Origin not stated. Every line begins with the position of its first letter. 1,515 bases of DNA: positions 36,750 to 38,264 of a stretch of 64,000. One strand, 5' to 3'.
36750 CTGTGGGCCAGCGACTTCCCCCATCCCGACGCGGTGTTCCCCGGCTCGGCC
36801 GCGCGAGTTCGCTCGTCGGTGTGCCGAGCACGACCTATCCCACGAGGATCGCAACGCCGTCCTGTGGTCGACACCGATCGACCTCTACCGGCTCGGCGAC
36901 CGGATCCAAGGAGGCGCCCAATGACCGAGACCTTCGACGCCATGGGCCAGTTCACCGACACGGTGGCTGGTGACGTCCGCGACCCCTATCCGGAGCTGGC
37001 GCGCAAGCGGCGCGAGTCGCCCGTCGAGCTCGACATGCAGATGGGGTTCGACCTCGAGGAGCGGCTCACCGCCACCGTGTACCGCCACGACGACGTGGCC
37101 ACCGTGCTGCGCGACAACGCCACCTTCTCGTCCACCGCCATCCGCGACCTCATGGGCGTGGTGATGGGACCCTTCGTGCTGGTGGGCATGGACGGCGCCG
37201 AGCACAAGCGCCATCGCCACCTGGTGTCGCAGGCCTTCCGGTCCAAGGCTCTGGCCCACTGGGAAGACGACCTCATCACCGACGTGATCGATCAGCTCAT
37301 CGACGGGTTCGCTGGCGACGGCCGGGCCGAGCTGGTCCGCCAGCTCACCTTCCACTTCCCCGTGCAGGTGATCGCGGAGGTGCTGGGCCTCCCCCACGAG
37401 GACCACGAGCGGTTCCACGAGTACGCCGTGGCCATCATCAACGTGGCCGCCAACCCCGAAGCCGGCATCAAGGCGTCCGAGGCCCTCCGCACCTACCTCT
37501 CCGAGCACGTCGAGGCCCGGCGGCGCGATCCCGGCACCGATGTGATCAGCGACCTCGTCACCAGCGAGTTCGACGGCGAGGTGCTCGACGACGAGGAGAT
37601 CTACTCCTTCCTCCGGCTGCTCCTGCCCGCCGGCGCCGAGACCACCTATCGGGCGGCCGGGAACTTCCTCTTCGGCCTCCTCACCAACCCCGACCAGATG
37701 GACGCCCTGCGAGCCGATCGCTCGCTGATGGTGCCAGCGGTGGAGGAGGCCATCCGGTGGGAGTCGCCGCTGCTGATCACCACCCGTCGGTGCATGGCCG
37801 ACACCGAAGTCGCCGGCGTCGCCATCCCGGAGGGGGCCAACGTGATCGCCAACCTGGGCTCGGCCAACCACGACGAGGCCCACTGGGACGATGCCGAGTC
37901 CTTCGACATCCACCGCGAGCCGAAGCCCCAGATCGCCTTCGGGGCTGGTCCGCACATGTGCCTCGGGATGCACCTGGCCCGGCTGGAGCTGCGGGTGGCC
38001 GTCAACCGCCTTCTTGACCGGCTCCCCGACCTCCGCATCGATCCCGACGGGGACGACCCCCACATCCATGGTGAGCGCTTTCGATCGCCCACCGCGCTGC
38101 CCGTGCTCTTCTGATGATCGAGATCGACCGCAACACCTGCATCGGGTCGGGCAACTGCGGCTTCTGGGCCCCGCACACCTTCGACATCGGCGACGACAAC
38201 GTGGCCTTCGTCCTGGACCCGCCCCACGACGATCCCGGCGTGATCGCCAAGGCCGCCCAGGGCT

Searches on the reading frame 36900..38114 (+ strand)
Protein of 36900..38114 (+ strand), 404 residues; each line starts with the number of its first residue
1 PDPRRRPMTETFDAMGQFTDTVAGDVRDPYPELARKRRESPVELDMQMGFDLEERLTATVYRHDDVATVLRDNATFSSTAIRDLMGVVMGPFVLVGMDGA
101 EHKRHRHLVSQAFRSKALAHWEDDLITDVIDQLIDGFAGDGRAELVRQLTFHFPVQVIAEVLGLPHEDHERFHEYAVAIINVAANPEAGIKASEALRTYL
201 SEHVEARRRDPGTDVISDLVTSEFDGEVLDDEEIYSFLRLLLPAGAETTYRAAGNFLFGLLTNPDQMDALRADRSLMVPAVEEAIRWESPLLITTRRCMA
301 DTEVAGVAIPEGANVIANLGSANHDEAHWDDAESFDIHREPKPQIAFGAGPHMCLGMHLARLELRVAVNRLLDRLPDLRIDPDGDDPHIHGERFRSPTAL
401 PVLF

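Call 47: search_protein_families(library=pfam, proteins=[window:36900-38114:+], max_evalue=0.001)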
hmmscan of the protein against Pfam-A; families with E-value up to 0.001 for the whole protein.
window:36900-38114:+ (404 aa): 1 family
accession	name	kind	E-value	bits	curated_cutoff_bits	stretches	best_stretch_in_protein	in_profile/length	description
PF00067.27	p450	-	2.9e-33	115.8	22.8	1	192-385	216-441/462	Cytochrome P450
